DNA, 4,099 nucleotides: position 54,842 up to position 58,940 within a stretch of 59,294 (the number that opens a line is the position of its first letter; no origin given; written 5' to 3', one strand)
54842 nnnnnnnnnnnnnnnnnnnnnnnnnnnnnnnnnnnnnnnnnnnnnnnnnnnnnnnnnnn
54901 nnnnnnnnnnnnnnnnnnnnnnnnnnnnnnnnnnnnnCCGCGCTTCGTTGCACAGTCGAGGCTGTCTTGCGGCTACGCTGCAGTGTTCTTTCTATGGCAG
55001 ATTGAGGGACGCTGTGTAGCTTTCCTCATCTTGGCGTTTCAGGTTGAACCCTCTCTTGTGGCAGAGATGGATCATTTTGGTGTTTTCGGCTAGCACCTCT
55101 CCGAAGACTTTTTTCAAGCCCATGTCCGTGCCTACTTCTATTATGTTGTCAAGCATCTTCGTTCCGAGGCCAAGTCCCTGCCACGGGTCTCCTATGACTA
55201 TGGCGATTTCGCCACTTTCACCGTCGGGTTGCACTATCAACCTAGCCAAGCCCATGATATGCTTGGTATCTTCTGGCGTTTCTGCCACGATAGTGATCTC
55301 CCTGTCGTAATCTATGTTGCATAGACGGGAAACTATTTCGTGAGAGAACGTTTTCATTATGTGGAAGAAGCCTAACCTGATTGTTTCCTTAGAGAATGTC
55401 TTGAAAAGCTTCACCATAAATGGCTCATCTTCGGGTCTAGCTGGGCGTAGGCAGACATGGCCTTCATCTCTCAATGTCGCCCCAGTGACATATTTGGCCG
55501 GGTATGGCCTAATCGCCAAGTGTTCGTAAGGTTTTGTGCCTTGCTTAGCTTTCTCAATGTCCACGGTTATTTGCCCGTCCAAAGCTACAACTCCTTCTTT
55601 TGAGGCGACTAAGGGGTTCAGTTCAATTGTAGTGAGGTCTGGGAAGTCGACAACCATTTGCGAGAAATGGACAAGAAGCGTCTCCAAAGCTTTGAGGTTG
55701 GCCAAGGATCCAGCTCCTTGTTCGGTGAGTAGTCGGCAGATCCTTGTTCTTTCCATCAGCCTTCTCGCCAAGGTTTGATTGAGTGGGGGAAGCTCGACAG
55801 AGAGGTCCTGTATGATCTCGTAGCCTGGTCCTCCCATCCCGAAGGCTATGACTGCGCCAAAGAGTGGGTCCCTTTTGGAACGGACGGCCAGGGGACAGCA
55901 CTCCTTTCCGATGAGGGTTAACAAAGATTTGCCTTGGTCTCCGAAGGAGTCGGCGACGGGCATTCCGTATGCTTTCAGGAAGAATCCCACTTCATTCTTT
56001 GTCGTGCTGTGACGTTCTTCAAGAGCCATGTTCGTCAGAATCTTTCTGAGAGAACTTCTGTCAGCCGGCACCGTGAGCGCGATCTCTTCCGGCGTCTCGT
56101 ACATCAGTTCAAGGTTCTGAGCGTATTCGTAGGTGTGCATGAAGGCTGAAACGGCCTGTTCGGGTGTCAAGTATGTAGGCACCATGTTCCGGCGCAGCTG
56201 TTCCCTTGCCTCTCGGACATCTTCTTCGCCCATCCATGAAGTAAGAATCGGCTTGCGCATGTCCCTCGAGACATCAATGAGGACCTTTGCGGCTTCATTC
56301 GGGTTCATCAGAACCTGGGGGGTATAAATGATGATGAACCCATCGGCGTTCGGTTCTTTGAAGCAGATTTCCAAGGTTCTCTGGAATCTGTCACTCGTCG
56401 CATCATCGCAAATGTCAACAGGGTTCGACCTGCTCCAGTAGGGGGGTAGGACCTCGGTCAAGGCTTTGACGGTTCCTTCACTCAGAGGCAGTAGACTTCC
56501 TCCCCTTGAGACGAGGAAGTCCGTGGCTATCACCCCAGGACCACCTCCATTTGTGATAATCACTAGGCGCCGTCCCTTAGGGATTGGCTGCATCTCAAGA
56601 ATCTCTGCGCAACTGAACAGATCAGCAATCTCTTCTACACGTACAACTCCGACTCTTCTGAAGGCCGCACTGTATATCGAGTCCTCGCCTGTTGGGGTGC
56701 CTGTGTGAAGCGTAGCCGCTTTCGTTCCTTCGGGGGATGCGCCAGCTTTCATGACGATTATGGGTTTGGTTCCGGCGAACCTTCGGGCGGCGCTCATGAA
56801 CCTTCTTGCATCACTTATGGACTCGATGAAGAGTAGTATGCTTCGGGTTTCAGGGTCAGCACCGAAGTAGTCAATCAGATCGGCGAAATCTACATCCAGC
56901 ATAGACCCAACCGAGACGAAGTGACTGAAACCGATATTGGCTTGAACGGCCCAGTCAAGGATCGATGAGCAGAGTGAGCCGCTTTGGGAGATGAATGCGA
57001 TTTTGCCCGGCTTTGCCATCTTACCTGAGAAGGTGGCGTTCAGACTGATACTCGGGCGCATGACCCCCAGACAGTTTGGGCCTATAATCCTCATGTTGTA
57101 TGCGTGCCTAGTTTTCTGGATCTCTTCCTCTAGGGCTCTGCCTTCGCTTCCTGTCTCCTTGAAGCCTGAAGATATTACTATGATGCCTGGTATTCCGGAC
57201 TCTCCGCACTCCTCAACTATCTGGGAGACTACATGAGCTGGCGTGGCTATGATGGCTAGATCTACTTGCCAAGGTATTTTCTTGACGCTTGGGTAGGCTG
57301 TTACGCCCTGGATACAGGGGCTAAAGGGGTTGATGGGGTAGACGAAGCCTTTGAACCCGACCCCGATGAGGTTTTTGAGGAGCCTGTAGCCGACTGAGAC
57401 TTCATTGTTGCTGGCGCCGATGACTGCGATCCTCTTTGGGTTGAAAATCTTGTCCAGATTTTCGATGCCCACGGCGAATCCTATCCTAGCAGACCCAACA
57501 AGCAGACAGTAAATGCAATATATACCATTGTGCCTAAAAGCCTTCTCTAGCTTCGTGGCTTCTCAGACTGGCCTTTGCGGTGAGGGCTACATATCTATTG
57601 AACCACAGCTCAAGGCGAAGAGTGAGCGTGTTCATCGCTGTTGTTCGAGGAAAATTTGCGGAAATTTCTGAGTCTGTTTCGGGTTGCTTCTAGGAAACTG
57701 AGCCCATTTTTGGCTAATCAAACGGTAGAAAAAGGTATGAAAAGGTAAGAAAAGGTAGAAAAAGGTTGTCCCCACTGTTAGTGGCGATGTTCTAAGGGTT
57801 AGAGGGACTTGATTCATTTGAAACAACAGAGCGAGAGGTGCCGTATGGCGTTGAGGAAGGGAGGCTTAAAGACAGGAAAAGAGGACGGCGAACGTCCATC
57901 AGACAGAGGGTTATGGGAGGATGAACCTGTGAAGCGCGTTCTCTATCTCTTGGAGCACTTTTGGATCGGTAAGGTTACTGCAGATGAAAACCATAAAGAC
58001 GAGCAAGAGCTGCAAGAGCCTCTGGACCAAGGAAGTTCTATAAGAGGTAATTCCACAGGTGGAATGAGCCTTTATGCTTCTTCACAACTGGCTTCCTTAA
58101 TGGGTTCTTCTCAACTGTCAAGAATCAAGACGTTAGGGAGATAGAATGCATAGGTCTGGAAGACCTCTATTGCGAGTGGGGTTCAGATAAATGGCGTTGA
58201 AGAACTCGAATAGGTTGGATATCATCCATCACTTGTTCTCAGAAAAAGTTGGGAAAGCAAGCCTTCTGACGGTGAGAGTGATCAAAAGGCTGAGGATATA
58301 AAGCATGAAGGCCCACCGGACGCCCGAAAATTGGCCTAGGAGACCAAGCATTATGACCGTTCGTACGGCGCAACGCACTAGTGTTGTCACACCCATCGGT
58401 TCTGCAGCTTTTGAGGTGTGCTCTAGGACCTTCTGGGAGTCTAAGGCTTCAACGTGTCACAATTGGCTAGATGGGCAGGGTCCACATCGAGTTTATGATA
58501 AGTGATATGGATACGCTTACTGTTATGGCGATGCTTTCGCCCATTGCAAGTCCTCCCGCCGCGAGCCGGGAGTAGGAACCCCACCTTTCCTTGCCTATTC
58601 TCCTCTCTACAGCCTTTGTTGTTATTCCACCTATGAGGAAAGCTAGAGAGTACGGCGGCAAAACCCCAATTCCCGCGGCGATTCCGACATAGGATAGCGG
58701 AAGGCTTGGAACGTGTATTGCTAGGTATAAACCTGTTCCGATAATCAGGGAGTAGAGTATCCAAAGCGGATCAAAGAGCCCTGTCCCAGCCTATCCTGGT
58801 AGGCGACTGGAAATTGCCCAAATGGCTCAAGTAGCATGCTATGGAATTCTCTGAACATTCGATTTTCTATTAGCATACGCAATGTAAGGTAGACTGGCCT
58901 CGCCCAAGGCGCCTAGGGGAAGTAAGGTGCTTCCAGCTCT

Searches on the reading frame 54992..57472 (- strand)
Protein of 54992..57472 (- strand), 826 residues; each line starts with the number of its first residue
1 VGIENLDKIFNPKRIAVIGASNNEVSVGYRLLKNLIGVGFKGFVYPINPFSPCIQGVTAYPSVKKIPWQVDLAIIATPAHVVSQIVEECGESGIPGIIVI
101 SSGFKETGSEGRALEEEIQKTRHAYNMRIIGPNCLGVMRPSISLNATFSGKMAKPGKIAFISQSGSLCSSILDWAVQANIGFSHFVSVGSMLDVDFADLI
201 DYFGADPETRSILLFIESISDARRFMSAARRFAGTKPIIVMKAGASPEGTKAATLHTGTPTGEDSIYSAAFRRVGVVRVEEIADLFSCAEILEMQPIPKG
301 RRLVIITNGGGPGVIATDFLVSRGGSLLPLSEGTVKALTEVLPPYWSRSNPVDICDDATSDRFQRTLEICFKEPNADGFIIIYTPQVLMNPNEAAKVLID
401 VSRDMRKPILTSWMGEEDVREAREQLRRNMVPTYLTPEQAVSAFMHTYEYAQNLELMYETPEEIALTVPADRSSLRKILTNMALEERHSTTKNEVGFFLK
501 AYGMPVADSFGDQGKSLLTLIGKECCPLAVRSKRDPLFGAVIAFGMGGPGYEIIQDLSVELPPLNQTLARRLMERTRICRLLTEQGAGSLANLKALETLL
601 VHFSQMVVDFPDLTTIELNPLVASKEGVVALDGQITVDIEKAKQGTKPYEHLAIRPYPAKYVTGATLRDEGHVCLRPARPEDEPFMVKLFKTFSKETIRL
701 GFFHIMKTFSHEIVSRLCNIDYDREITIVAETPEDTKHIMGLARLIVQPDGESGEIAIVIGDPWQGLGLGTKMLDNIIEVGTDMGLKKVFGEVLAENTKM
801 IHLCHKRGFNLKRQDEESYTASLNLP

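Call 16: search_protein_families(library=pfam, proteins=[window:54992-57472:-], max_evalue=0.01)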
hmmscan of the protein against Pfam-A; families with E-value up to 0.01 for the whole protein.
window:54992-57472:- (826 aa): 9 families
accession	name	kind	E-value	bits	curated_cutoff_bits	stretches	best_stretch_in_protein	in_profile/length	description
PF13607.11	Succ_CoA_lig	-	5.4e-55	185.4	27.4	1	155-292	1-138/138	Succinyl-CoA ligase like flavodoxin domain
PF13549.11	ATP-grasp_5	-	6e-34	117.8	27.6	1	528-637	112-221/221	ATP-grasp domain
PF13380.12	CoA_binding_2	-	1.6e-23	83.8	22.8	1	13-139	1-115/116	CoA binding domain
PF19045.5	Ligase_CoA_2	-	9.3e-14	52.2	23.7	1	304-455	2-159/162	Ligase-CoA domain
PF02629.25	CoA_binding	-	1.1e-13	52.2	22.3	1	11-103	2-97/97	CoA binding domain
PF00583.31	Acetyltransf_1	-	4.4e-10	40.3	20.7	1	719-809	24-116/116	Acetyltransferase (GNAT) family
PF13302.13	Acetyltransf_3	-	7.9e-10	40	25.4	1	673-809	2-137/138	Acetyltransferase (GNAT) domain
PF13508.13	Acetyltransf_7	-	0.0036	18.1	27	0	726-809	4-82/84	Acetyltransferase (GNAT) domain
PF13523.12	Acetyltransf_8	-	0.0065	16.5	27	0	758-813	84-141/145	Acetyltransferase (GNAT) domain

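Call 62: find_homologous_proteins(query=window:54992-57472:-, max_evalue=1e-50)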
Query window:54992-57472:- (826 aa): 8000 proteins with E <= 1e-50 among 8000 candidates; the best 120 are listed.
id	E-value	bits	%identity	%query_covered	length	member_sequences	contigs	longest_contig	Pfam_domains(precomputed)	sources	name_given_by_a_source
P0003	0.0e+0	1869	100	100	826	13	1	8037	PF02629.26,PF13607.12,PF13549.12,PF13380.13,PF13302.14,PF19045.5,PF00583.32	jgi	-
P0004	0.0e+0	1224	60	100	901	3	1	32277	PF02629.26,PF13607.12,PF13549.12,PF13380.13,PF13302.14,PF13508.14,PF19045.5,PF00583.32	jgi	-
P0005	0.0e+0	1213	60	100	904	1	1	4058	PF02629.26,PF13607.12,PF13549.12,PF13380.13,PF13302.14,PF19045.5,PF00583.32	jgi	-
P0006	0.0e+0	1198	66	64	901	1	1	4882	PF02629.26,PF13607.12,PF13549.12,PF13380.13,PF13302.14,PF19045.5,PF00583.32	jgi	-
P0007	0.0e+0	1188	58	100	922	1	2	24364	PF02629.26,PF13607.12,PF13549.12,PF13380.13,PF13302.14,PF13508.14,PF19045.5,PF00583.32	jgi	-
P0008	0.0e+0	1187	57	99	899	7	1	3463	PF02629.26,PF13607.12,PF13549.12,PF13380.13,PF13302.14,PF19045.5,PF00583.32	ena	-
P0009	0.0e+0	1181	56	100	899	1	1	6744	PF02629.26,PF13607.12,PF13549.12,PF13380.13,PF13302.14,PF19045.5,PF00583.32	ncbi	-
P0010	0.0e+0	1168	68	62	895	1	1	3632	PF02629.26,PF13607.12,PF13549.12,PF13380.13,PF13302.14,PF13508.14,PF19045.5,PF00583.32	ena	-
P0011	0.0e+0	1165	57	98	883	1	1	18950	PF02629.26,PF13607.12,PF13549.12,PF13380.13,PF13302.14,PF19045.5,PF00583.32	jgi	-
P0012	0.0e+0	1164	56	100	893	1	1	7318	PF02629.26,PF13607.12,PF13549.12,PF13380.13,PF13302.14,PF19045.5,PF00583.32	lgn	-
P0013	0.0e+0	1161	58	100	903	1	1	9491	PF02629.26,PF13607.12,PF13549.12,PF13380.13,PF13302.14,PF19045.5,PF00583.32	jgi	-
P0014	0.0e+0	1154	66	62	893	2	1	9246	PF00549.25,PF02629.26,PF13607.12,PF13549.12,PF13380.13,PF13302.14,PF19045.5,PF00583.32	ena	-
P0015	0.0e+0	1153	68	60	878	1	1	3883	PF02629.26,PF13607.12,PF13549.12,PF13380.13,PF13302.14,PF13508.14,PF19045.5,PF00583.32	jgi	-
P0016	0.0e+0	1152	55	98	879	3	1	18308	PF02629.26,PF13420.14,PF13607.12,PF13549.12,PF13380.13,PF13302.14,PF13508.14,PF19045.5,PF00583.32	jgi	-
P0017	0.0e+0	1151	66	62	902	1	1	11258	PF02629.26,PF13607.12,PF13549.12,PF13380.13,PF13302.14,PF19045.5,PF00583.32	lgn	-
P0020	0.0e+0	1141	58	98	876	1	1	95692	PF00549.25,PF02629.26,PF13607.12,PF13549.12,PF13380.13,PF13302.14,PF13508.14,PF19045.5,PF00583.32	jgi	-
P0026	0.0e+0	1133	60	100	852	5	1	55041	PF02629.26,PF13607.12,PF13549.12,PF13380.13,PF13302.14,PF19045.5,PF00583.32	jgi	-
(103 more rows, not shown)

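Call 63: find_encoding_contigs(protein=P0004, flank=10000, max_places=1)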
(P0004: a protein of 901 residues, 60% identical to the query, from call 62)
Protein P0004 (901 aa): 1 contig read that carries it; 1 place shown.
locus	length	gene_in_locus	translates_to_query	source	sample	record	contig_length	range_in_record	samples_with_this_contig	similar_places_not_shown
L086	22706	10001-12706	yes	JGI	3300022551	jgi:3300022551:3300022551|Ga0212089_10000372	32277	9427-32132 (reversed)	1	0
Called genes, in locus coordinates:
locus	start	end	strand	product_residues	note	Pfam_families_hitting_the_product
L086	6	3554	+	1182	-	PF02463:SMC_N, PF13175:AAA_15, PF13304:AAA_21 (weak), PF13555:AAA_29 (weak), PF06470:SMC_hinge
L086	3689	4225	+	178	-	-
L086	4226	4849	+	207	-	PF04079:SMC_ScpB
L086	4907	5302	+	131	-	PF01201:Ribosomal_S8e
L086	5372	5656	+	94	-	PF01922:SRP19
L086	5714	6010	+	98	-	PF04410:Gar1 (weak)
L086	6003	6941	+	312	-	PF08271:Zn_Ribbon_TF, PF00382:TFIIB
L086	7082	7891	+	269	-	PF02673:BacA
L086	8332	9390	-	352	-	PF04229:GrpB, PF00856:SET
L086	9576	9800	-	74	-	PF01850:PIN (weak)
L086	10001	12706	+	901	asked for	PF02629:CoA_binding, PF13380:CoA_binding_2, PF13607:Succ_CoA_lig, PF19045:Ligase_CoA_2, PF13549:ATP-grasp_5, PF00583:Acetyltransf_1, PF13302:Acetyltransf_3, PF13508:Acetyltransf_7 (weak)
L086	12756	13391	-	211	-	PF04055:Radical_SAM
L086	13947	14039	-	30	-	-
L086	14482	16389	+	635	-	PF02730:AFOR_N, PF01314:AFOR_C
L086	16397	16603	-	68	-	-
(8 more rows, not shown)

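Call 64: find_encoding_contigs(protein=P0026, flank=10000, max_places=1)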
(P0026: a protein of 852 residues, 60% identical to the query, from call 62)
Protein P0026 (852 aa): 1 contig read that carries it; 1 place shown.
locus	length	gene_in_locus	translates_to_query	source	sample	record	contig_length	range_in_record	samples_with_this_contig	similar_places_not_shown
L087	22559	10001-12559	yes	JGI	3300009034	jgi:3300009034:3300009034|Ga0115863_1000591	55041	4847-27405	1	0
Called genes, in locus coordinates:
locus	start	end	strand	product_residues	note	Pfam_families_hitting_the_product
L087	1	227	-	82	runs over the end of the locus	-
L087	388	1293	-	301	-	PF14257:DUF4349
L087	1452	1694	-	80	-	-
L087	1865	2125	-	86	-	-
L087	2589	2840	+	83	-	PF02700:PurS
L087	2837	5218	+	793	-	PF18072:FGAR-AT_linker, PF00586:AIRS, PF02769:AIRS_C, PF00586:AIRS, PF02769:AIRS_C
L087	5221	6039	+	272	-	PF01965:DJ-1_PfpI, PF13507:GATase_5, PF00117:GATase (weak), PF07685:GATase_3 (weak)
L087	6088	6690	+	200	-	PF10502:Peptidase_S26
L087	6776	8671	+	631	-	PF00136:DNA_pol_B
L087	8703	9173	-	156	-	PF12641:Flavodoxin_3, PF12724:Flavodoxin_5, PF00258:Flavodoxin_1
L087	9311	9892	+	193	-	PF02245:Pur_DNA_glyco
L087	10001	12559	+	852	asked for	PF02629:CoA_binding, PF13380:CoA_binding_2, PF13607:Succ_CoA_lig, PF19045:Ligase_CoA_2, PF13549:ATP-grasp_5, PF13302:Acetyltransf_3, PF00583:Acetyltransf_1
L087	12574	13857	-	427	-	PF04015:DUF362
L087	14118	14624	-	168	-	-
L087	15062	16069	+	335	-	PF08271:Zn_Ribbon_TF, PF00382:TFIIB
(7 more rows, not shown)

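Call 65: find_encoding_contigs(protein=P0020, flank=10000, max_places=1)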
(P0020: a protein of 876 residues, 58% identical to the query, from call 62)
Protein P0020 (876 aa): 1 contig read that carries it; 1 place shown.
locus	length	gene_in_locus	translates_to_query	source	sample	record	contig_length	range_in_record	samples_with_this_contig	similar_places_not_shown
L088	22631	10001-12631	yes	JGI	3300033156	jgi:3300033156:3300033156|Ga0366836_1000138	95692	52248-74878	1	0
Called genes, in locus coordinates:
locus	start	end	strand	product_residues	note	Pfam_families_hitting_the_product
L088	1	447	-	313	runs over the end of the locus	PF01180:DHO_dh, PF01207:Dus, PF03060:NMO (faint)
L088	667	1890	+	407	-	PF21572:Nop5_56-rel_N_Arc, PF01798:Nop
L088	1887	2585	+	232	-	PF01269:Fibrillarin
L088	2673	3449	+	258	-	PF01261:AP_endonuc_2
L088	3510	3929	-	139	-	PF01402:RHH_1 (weak), PF08753:NikR_C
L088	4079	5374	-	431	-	PF00278:Orn_DAP_Arg_deC, PF02784:Orn_Arg_deC_N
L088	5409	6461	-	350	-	PF01118:Semialdhyde_dh, PF02774:Semialdhyde_dhC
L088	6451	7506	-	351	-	PF00696:AA_kinase, PF13840:ACT_7, PF22468:ACT_9 (weak)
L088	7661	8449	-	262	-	PF01113:DapB_N, PF05368:NmrA (weak), PF05173:DapB_C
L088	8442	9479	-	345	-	PF00701:DHDPS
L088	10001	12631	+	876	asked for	PF02629:CoA_binding, PF13380:CoA_binding_2, PF13607:Succ_CoA_lig, PF19045:Ligase_CoA_2, PF13549:ATP-grasp_5, PF00583:Acetyltransf_1, PF13302:Acetyltransf_3, PF13508:Acetyltransf_7 (weak), +1 more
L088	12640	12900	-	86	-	PF14947:HTH_45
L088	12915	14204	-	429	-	-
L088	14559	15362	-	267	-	PF00142:Fer4_NifH (faint), PF01656:CbiA, PF02374:ArsA_ATPase (weak), PF10609:ParA (faint), PF13614:AAA_31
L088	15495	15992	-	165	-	PF03598:CdhC, PF19436:ACS_CODH_B_C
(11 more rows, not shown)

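Call 66: find_encoding_contigs(protein=P0007, flank=10000, max_places=1)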
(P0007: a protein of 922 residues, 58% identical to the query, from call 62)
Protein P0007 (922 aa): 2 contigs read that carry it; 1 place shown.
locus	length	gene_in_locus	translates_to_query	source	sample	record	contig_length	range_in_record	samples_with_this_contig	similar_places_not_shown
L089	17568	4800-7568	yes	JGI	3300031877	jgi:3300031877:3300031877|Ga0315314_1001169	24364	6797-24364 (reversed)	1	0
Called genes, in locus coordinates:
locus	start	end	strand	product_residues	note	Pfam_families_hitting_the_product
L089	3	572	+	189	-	?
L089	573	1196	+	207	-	PF04079:SMC_ScpB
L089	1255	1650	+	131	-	PF01201:Ribosomal_S8e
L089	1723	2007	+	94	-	PF01922:SRP19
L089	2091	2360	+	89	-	PF04410:Gar1 (weak)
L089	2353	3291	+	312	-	PF08271:Zn_Ribbon_TF, PF00382:TFIIB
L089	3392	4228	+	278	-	PF02673:BacA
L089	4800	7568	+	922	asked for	PF02629:CoA_binding, PF13380:CoA_binding_2, PF13607:Succ_CoA_lig, PF19045:Ligase_CoA_2, PF13549:ATP-grasp_5, PF00583:Acetyltransf_1, PF13302:Acetyltransf_3, PF13508:Acetyltransf_7 (weak)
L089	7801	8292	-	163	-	PF04055:Radical_SAM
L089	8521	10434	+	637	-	PF02730:AFOR_N, PF01314:AFOR_C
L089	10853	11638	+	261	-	PF03328:HpcH_HpaI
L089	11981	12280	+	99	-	-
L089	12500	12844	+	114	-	PF16093:PAC4 (weak)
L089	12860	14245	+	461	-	PF20695:UbiD_N, PF01977:UbiD, PF20696:UbiD_C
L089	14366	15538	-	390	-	PF04412:AcnX, PF28403:AcnX_2nd, PF28406:AcnX_3rd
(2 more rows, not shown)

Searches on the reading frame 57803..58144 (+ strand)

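Call 16: search_protein_families(library=pfam, proteins=[window:57809-58144:+], max_evalue=0.01)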
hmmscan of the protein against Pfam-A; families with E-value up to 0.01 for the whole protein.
window:57809-58144:+ (111 aa): 0 families

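Call 56: search_protein_families(library=pfam, proteins=[window:57809-58144:+], max_evalue=0.05)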
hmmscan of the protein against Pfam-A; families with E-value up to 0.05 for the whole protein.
window:57809-58144:+ (111 aa): 1 family
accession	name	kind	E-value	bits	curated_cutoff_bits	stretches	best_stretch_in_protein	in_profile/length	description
PF00477.22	LEA_5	-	0.036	14.9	40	0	62-107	5-50/109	Small hydrophilic plant seed protein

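Call 98: search_protein_families(library=pfam, proteins=[window:57803-58141:+], max_evalue=1)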
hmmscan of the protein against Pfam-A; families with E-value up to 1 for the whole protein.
seq(113 aa): 1 family
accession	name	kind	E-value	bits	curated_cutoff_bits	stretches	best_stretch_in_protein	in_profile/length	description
PF00477.22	LEA_5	-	0.037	14.8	40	0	64-109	5-50/109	Small hydrophilic plant seed protein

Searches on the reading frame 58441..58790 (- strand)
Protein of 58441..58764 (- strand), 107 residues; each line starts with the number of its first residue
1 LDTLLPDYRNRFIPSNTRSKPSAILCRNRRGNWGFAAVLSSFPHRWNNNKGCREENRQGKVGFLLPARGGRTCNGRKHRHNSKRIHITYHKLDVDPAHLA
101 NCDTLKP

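Call 56: search_protein_families(library=pfam, proteins=[window:58441-58764:-], max_evalue=0.05)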
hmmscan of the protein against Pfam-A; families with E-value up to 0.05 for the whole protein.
window:58441-58764:- (107 aa): 0 families

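Call 98: search_protein_families(library=pfam, proteins=[window:58470-58790:-], max_evalue=1)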
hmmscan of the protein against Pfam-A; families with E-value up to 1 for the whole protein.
seq(107 aa): 1 family
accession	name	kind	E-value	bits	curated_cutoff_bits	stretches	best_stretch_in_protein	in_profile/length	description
PF03169.20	OPT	-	8.9e-05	21.8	25.8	1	30-91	553-618/623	OPT oligopeptide transporter protein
